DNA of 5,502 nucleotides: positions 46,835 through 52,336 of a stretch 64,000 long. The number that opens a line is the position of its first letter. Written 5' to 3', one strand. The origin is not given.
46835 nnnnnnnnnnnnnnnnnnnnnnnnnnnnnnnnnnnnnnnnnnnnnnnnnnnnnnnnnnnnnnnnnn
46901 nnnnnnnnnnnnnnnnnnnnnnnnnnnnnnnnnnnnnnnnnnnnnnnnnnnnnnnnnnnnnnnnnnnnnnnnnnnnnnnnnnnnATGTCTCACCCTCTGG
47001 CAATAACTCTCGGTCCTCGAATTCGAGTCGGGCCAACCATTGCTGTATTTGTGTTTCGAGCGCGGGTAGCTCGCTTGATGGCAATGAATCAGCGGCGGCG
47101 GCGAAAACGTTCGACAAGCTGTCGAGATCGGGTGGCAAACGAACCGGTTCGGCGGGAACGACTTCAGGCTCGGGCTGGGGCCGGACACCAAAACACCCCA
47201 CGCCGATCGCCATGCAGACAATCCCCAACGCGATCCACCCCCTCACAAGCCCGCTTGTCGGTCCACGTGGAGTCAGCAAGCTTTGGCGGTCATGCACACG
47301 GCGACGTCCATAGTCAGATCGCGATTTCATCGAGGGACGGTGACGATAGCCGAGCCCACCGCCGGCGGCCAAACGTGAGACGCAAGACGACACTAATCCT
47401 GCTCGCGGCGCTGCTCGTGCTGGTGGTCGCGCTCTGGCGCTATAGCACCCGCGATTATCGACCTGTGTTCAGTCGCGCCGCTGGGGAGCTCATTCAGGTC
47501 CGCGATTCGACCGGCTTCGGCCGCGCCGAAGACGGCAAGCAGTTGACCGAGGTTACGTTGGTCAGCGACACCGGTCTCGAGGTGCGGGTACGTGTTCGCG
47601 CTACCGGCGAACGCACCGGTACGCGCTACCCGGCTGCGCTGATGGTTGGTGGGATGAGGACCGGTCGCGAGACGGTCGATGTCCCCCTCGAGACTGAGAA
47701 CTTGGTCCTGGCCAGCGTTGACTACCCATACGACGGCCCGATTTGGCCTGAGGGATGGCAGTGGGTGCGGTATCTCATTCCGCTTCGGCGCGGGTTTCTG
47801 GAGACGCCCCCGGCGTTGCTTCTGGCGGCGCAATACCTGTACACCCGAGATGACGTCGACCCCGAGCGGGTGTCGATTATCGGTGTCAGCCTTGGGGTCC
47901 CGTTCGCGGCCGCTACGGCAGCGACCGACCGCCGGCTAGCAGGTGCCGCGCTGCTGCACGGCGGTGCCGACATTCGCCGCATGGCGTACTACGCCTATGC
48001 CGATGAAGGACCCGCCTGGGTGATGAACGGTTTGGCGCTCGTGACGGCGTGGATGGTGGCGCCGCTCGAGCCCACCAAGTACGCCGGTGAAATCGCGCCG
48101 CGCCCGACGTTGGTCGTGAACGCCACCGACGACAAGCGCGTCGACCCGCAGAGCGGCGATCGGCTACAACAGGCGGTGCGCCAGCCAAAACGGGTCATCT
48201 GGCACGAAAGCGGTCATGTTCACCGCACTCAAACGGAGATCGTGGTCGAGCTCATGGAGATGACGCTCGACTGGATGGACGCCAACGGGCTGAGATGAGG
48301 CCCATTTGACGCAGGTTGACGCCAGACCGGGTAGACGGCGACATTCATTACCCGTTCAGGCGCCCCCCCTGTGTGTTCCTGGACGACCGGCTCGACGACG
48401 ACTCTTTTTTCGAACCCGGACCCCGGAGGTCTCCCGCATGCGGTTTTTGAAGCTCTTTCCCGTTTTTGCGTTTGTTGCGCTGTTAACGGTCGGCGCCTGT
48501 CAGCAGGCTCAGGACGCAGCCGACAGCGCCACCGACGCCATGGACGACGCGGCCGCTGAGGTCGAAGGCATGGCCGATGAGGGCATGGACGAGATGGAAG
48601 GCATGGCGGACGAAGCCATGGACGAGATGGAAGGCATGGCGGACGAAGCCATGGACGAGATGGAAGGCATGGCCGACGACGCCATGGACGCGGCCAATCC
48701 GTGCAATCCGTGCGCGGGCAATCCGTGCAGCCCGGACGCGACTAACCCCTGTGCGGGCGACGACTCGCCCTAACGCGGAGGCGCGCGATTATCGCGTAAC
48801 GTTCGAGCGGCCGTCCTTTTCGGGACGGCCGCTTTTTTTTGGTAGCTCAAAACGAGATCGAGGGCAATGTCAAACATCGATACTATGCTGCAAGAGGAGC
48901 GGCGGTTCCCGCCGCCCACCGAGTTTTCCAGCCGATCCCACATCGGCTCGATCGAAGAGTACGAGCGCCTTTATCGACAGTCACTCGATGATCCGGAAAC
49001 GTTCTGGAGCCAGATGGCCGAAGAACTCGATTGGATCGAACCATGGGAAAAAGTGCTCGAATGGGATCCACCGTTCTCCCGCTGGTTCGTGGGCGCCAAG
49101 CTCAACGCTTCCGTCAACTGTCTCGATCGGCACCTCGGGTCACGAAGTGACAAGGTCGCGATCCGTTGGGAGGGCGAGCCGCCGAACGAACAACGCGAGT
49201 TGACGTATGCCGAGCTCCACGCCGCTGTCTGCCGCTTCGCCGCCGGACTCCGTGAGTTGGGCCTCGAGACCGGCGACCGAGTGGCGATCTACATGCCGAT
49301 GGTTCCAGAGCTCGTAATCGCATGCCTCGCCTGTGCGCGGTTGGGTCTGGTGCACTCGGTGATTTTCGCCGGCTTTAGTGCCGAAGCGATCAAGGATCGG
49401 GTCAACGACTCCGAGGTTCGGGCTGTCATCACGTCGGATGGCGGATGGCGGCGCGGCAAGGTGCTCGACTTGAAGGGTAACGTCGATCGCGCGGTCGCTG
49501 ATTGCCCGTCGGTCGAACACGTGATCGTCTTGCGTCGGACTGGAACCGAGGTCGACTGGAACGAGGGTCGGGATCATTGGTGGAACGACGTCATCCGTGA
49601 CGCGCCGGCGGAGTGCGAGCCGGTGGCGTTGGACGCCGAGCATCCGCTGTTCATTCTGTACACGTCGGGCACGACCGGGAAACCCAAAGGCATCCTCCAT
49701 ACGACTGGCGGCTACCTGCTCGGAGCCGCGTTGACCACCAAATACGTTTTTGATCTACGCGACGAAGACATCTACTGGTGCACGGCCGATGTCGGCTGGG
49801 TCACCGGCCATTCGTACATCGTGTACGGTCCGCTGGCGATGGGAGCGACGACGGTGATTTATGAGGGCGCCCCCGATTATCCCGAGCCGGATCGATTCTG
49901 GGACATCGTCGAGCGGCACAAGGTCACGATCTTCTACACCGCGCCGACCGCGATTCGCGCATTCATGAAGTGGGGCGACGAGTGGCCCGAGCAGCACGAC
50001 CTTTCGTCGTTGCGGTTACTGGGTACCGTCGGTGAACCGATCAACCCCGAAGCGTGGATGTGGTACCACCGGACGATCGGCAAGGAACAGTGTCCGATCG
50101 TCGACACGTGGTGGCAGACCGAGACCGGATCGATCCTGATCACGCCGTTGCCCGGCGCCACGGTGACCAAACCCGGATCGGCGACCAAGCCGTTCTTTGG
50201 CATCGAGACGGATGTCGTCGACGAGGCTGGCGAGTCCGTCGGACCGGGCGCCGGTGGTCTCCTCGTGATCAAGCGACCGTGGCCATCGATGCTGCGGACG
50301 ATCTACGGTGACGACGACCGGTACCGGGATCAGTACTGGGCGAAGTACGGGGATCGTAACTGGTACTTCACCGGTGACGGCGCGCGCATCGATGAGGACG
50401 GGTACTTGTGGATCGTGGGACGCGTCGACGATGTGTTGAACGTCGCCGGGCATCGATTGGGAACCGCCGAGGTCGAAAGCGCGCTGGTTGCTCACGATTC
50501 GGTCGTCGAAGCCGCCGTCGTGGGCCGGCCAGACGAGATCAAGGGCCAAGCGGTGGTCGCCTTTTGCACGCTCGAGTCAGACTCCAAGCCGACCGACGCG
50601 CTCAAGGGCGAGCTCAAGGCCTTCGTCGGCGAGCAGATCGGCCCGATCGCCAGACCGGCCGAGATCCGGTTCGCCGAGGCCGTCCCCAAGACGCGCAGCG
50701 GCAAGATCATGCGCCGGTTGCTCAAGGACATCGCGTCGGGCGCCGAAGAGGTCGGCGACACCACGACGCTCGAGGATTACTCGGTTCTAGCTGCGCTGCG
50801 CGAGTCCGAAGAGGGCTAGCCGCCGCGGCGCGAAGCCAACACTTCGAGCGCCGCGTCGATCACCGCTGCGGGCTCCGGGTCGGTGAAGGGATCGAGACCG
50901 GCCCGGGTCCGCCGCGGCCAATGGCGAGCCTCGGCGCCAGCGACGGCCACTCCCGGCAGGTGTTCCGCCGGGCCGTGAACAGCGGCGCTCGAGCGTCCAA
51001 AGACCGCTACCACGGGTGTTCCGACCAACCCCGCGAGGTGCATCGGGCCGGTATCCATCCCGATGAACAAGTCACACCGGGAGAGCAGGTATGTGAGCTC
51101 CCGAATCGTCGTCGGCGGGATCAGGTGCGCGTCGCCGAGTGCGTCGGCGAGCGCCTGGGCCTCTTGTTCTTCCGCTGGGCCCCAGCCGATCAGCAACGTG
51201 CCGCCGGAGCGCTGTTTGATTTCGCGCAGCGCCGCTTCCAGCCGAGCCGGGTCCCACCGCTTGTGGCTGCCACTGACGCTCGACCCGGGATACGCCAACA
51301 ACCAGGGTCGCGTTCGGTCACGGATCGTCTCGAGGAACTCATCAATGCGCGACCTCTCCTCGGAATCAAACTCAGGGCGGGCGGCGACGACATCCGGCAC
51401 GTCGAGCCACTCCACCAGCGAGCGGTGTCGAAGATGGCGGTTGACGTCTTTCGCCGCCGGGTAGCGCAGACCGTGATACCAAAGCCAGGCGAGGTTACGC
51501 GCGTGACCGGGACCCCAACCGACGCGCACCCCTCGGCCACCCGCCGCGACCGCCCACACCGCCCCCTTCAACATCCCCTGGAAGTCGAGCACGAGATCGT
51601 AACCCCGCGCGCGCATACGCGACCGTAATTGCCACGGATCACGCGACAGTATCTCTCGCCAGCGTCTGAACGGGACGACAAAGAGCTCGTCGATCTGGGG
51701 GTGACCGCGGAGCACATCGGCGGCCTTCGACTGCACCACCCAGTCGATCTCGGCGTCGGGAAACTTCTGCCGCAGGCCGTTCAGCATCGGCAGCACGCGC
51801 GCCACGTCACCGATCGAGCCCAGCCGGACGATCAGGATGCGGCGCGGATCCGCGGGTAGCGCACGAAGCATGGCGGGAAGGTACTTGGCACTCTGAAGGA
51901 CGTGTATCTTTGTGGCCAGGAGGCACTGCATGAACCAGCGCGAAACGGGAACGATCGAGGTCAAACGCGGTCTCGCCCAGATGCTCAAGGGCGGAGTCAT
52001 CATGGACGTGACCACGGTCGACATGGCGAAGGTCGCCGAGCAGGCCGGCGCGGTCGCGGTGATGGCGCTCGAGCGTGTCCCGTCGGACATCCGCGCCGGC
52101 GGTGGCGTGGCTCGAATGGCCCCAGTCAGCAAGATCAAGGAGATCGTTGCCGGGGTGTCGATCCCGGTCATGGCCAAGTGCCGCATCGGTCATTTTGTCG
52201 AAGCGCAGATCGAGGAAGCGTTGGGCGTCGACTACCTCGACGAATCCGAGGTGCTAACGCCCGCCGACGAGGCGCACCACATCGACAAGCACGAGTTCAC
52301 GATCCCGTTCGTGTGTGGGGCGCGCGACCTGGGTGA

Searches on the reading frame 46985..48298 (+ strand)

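Call 11: search_protein_families(library=pfam, proteins=[window:46985-48298:+], max_evalue=0.001)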
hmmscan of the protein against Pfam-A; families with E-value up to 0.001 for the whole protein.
window:46985-48298:+ (437 aa): 2 families
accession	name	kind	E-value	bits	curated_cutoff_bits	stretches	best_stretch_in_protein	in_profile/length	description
PF00326.27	Peptidase_S9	-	4.9e-08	33.2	22.6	1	279-433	49-208/213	Prolyl oligopeptidase family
PF08386.16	Abhydrolase_4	-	0.00067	20.2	21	0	354-413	16-75/103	TAP-like protein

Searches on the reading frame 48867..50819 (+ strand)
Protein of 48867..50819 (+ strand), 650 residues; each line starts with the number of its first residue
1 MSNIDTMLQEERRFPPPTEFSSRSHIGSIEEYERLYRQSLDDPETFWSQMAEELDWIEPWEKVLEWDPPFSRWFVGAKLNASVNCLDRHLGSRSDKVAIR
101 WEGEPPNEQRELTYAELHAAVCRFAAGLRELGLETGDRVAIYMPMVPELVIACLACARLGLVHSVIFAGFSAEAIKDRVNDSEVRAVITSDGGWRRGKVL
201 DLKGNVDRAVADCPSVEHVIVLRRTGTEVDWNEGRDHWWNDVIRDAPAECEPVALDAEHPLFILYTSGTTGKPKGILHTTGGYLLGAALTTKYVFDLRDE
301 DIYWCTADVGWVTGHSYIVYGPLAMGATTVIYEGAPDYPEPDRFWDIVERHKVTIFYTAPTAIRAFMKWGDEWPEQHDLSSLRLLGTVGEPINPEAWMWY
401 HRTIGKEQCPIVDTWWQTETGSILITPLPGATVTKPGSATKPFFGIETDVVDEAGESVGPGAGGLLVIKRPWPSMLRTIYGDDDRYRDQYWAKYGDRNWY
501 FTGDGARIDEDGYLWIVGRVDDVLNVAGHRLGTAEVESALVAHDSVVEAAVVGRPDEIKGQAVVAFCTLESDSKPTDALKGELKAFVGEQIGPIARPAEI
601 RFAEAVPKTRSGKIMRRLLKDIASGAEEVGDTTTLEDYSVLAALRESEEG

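Call 72: search_protein_families(library=pfam, proteins=[window:48867-50819:+], max_evalue=0.00001)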
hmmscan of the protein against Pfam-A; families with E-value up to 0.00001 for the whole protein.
window:48867-50819:+ (650 aa): 3 families
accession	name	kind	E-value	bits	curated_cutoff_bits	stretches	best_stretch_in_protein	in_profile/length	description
PF00501.34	AMP-binding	-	7.6e-96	321.7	29.9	1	88-472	3-378/384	AMP-binding enzyme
PF13193.12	AMP-binding_C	-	3.2e-26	92.5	24.5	1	535-613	1-76/76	AMP-binding enzyme C-terminal domain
PF16177.11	ACAS_N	-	4.1e-24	84.6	27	1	32-85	1-55/55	Acetyl-coenzyme A synthetase N-terminus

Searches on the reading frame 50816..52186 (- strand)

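Call 72: search_protein_families(library=pfam, proteins=[window:50816-52186:-], max_evalue=0.00001)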
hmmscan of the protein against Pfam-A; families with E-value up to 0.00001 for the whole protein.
window:50816-52186:- (456 aa): 1 family
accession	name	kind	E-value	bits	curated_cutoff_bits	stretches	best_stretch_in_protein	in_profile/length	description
PF01075.23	Glyco_transf_9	-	3.1e-30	105.8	22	1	185-409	2-222/247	Glycosyltransferase family 9 (heptosyltransferase)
